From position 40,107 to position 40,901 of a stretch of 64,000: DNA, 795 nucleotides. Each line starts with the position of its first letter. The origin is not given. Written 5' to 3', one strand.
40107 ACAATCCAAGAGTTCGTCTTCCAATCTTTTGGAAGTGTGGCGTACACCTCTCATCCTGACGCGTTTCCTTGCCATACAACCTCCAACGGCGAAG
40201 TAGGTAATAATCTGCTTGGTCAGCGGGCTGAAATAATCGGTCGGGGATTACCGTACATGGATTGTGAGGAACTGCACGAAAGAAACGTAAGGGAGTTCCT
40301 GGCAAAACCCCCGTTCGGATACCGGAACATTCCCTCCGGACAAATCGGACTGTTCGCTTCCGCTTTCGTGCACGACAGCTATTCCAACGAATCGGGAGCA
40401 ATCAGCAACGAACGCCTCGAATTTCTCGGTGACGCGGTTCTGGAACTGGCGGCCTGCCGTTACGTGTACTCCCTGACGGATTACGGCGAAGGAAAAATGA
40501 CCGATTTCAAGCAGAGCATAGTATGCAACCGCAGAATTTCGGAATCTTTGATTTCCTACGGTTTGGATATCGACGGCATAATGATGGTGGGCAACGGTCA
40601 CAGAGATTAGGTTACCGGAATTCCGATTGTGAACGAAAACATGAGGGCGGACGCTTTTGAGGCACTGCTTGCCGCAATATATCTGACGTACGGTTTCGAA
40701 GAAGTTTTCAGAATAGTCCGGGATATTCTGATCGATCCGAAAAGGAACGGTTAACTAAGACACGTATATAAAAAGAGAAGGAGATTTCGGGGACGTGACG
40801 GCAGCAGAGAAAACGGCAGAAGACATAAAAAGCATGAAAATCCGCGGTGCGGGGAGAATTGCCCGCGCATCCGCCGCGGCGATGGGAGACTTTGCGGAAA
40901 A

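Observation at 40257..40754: In-frame TAG between the two catalytic motifs of a mini RNase III gene: candidate pyrrolysine or read-through recoding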

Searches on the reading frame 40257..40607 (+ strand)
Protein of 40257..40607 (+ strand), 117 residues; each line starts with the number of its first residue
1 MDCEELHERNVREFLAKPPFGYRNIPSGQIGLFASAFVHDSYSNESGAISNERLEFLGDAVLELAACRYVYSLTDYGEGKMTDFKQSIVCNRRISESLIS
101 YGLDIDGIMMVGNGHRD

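Call 7: search_protein_families(library=pfam, proteins=[window:40257-40607:+], max_evalue=0.01)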
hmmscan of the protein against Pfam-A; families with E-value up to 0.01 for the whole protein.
seq(117 aa): 2 families
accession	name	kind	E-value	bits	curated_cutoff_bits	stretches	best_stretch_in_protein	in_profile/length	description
PF14622.11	Ribonucleas_3_3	-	1.3e-14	54.9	35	1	32-114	4-83/128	Ribonuclease-III-like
PF00636.31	Ribonuclease_3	-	3.1e-11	44.4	27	1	52-104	1-54/102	Ribonuclease III domain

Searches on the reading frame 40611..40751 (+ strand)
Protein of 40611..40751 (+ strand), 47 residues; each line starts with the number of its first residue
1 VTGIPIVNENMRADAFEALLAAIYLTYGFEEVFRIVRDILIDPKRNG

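Call 7: search_protein_families(library=pfam, proteins=[window:40611-40751:+], max_evalue=0.01)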
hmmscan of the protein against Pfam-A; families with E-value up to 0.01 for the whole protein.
seq(47 aa): 2 families
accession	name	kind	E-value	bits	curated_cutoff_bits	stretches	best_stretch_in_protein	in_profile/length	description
PF14622.11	Ribonucleas_3_3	-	3.9e-05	24.2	35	1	9-41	93-125/128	Ribonuclease-III-like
PF00636.31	Ribonuclease_3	-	0.0029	18.8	27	1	8-28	82-102/102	Ribonuclease III domain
